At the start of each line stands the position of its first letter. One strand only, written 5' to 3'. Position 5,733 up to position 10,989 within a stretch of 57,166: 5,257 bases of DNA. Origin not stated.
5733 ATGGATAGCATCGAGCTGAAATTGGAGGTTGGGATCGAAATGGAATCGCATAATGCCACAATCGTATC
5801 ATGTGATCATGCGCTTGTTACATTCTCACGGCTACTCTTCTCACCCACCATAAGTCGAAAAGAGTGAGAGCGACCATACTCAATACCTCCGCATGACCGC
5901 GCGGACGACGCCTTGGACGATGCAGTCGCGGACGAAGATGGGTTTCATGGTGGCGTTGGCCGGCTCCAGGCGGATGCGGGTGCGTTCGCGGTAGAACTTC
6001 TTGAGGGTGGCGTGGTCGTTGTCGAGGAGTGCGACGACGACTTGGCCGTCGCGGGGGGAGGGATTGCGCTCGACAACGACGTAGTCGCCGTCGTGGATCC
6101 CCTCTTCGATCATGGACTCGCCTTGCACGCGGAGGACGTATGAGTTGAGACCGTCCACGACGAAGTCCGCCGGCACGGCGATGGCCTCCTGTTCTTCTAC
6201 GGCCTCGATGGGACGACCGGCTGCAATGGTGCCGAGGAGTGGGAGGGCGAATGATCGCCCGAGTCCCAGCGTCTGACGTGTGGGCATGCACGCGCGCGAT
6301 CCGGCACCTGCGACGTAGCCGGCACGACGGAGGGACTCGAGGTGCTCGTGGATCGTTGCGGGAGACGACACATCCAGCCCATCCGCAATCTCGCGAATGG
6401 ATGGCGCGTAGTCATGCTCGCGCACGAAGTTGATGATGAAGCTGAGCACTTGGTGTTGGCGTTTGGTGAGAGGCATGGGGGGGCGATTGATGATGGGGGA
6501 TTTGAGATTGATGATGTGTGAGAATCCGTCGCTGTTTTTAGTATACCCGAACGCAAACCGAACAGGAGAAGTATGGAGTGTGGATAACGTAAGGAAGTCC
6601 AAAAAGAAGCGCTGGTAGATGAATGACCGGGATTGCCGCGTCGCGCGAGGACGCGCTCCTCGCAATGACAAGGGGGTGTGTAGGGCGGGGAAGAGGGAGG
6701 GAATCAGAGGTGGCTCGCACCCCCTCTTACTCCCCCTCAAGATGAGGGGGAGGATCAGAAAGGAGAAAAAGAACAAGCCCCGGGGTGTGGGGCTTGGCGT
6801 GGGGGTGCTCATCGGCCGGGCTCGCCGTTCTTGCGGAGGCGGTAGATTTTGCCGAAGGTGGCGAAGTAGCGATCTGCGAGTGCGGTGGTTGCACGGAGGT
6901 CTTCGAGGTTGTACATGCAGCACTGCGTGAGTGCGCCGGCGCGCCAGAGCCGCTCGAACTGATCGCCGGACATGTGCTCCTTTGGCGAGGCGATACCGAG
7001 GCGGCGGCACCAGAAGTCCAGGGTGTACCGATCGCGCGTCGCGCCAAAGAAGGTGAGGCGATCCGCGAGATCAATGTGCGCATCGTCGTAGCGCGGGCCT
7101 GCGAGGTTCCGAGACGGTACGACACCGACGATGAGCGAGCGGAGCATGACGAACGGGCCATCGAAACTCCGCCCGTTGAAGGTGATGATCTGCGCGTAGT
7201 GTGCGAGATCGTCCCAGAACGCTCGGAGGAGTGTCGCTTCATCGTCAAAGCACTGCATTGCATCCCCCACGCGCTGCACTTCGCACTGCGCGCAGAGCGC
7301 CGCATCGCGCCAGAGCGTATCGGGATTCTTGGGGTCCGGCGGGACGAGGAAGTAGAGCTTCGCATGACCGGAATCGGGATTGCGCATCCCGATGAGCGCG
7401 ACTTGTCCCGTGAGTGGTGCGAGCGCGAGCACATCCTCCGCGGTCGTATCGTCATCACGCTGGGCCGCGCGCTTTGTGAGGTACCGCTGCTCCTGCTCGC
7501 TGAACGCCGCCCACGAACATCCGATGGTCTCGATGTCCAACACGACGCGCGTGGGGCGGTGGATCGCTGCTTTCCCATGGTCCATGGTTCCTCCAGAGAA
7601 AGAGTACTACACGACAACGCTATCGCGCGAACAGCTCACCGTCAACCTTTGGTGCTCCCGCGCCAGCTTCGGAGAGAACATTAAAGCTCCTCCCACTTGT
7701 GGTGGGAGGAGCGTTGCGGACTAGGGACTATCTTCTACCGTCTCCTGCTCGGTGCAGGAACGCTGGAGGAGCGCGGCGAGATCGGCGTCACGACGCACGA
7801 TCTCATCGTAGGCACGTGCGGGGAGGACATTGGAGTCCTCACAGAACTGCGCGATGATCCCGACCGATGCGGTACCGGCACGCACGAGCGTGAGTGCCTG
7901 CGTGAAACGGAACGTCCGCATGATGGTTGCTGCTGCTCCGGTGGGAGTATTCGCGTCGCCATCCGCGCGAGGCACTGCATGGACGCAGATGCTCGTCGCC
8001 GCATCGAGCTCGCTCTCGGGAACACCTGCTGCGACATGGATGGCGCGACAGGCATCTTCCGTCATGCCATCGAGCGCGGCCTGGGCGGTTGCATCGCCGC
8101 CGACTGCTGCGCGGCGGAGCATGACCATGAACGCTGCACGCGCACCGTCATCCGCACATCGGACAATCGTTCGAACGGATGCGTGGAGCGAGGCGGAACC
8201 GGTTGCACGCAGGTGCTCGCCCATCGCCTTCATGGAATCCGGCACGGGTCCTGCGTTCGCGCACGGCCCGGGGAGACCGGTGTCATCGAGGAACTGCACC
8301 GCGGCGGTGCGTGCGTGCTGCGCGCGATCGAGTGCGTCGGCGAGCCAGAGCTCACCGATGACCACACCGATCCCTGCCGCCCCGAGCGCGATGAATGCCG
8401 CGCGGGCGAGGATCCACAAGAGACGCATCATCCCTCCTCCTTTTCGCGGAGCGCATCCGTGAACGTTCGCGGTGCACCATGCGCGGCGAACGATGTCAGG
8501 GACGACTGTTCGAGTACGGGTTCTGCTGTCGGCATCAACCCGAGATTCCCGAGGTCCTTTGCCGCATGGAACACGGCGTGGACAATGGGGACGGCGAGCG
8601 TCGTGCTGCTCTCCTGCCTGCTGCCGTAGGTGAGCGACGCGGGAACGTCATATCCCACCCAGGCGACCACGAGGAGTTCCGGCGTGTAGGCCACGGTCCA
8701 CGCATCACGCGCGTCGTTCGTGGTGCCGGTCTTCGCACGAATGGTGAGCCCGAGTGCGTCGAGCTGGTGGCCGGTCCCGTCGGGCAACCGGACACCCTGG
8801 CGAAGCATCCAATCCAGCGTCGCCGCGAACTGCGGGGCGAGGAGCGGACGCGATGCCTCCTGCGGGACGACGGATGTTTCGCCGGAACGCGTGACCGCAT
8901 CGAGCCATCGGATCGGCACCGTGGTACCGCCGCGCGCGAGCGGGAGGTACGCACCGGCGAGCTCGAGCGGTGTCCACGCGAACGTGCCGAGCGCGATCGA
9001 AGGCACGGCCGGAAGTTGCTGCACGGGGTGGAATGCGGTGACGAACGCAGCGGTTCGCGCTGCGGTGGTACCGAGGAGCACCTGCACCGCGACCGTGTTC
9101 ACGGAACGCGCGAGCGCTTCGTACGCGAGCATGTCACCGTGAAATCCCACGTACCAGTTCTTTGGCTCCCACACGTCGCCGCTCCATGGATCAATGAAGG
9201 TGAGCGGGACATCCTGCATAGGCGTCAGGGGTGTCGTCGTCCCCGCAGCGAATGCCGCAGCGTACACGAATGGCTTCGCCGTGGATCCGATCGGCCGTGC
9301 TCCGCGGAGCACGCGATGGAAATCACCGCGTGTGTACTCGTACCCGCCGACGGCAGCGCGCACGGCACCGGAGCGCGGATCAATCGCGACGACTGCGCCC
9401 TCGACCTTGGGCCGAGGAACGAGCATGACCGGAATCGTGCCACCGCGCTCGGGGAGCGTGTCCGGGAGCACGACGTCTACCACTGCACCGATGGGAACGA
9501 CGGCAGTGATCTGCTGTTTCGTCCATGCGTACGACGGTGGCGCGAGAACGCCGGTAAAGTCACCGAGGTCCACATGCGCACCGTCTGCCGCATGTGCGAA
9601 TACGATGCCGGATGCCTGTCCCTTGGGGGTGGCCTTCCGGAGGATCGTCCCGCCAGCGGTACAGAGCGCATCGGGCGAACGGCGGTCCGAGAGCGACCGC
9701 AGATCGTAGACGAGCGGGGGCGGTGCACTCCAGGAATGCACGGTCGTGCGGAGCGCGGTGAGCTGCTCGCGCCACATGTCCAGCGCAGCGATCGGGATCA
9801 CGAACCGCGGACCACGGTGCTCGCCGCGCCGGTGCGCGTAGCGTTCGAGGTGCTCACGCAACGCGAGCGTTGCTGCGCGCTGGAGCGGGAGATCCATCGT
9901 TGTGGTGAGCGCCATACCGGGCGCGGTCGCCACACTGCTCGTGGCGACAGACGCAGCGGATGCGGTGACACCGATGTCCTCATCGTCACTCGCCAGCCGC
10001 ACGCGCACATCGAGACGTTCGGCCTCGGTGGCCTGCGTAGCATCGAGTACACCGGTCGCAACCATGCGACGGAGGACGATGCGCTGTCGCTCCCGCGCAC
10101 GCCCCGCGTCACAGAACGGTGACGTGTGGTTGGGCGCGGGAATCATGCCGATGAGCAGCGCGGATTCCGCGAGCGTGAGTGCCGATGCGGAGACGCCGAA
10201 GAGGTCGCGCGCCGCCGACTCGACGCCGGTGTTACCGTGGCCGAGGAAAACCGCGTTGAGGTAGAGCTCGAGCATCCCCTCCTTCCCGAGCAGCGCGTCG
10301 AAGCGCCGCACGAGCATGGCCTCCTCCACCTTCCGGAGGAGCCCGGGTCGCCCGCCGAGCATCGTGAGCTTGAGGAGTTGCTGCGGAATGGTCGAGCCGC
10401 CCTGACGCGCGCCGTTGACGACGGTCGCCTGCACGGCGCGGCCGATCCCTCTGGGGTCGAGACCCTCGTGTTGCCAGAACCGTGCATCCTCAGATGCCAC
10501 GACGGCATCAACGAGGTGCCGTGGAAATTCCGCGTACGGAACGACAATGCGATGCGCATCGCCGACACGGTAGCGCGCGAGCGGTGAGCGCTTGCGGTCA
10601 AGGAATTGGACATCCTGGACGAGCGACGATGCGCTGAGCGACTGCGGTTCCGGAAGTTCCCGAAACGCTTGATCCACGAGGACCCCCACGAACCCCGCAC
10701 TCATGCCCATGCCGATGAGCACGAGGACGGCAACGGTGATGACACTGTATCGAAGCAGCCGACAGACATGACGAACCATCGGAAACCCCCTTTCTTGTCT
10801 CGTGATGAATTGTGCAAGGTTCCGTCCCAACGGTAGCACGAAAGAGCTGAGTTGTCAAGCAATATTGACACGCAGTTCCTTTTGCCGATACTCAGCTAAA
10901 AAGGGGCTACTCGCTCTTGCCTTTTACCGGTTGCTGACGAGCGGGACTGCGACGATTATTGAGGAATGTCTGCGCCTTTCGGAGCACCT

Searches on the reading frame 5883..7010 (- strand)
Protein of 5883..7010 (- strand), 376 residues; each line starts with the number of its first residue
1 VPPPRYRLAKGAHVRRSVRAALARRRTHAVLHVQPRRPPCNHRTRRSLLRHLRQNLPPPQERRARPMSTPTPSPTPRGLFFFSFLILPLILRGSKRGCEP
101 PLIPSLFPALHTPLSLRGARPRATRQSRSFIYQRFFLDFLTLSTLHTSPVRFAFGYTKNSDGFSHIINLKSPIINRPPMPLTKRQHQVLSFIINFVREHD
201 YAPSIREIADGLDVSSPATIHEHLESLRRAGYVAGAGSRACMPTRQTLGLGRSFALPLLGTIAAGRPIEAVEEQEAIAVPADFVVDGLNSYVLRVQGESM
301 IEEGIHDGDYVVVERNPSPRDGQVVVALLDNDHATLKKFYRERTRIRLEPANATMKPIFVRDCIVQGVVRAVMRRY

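Call 85: search_protein_families(library=pfam, proteins=[window:5883-7010:-], max_evalue=0.0001)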
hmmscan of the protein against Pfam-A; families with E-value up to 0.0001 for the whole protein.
window:5883-7010:- (376 aa): 2 families
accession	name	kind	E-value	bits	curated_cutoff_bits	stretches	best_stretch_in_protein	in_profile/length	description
PF00717.28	Peptidase_S24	-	3.8e-29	101.2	23.3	1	257-369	1-115/116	Peptidase S24-like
PF01726.22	LexA_DNA_bind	-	6e-18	64.8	23.7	1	180-234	3-57/65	LexA DNA binding domain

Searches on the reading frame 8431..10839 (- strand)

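Call 69: search_protein_families(library=pfam, proteins=[window:8431-10839:-], max_evalue=0.00001)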
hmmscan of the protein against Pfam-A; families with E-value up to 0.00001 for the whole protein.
window:8431-10839:- (803 aa): 2 families
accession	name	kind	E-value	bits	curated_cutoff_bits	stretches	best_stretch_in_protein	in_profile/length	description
PF00912.28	Transgly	-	1.5e-48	165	27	1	93-259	10-177/178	Transglycosylase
PF00905.27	Transpeptidase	-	1.5e-19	70.8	22.1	1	481-720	1-266/299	Penicillin binding protein transpeptidase domain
